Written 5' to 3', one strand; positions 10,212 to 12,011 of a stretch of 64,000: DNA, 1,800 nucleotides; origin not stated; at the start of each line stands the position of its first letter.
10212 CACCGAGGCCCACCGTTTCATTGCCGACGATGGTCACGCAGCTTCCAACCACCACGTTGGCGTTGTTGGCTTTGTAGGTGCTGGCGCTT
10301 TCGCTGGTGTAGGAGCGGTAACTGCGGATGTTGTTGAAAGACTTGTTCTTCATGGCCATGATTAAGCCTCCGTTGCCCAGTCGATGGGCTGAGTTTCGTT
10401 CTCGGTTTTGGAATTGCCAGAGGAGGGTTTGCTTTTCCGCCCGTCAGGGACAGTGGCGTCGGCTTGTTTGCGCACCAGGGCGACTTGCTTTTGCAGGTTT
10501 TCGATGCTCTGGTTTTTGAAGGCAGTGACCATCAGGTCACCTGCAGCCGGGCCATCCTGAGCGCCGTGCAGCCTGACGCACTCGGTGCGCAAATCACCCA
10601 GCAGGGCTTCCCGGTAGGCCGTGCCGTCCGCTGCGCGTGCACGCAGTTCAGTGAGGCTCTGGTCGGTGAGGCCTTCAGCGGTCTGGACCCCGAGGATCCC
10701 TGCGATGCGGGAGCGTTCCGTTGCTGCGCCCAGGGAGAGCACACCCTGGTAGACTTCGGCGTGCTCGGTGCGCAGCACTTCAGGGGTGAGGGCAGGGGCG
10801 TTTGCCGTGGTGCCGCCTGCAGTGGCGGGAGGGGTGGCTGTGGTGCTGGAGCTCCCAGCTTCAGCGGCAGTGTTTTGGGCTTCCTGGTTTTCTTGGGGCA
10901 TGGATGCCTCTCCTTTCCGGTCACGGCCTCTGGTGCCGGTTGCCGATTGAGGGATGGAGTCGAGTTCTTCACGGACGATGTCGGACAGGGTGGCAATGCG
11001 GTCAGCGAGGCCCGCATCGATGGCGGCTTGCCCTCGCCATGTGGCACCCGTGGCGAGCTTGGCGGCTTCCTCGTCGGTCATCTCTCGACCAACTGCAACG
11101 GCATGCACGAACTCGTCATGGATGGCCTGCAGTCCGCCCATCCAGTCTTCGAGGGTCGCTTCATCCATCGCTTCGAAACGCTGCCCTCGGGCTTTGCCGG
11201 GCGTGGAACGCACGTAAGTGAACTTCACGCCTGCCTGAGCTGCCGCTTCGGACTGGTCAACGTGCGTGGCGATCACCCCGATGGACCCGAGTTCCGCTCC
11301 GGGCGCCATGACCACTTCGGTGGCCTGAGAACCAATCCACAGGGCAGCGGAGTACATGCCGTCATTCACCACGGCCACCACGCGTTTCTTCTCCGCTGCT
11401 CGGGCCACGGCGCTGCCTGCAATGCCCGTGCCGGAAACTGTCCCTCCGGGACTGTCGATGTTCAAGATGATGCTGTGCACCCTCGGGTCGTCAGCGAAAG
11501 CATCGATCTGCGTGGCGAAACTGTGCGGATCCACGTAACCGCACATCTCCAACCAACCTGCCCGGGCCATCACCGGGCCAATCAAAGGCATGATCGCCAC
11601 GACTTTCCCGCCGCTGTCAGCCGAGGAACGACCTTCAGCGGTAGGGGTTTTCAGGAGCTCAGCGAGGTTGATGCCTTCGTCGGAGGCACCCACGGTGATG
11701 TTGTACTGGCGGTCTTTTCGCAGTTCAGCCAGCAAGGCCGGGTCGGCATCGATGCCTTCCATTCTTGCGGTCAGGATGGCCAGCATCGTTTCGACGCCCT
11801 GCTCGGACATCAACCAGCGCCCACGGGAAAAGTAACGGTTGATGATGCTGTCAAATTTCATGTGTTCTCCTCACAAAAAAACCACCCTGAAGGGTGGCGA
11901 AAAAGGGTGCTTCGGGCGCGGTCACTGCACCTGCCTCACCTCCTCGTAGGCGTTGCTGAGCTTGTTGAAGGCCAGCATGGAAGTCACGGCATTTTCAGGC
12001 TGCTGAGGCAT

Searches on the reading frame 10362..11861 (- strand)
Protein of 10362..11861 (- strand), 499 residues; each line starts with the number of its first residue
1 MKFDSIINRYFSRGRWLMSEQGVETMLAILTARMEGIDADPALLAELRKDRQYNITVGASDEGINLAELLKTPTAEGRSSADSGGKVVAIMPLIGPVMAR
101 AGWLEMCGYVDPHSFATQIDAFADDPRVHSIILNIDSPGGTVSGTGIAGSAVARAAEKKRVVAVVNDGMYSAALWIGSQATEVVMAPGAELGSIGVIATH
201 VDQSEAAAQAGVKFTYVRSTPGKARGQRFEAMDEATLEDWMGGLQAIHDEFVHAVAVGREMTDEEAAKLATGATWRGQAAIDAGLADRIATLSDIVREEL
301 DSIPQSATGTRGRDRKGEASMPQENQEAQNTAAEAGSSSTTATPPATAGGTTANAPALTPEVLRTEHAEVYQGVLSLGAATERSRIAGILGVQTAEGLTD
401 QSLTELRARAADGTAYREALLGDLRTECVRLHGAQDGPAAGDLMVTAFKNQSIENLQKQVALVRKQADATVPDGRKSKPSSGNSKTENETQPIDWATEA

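Call 14: search_protein_families(library=pfam, proteins=[window:10362-11861:-], max_evalue=0.001)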
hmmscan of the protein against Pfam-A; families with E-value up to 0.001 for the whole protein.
window:10362-11861:- (499 aa): 2 families
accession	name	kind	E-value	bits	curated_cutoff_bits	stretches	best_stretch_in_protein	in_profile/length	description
PF01343.23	Peptidase_S49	-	1.2e-26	94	24.9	1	155-298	3-146/154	Peptidase family S49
PF25145.1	NfeD1b_N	-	5.8e-08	33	40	1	123-209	26-110/189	NfeD1b, N-terminal domain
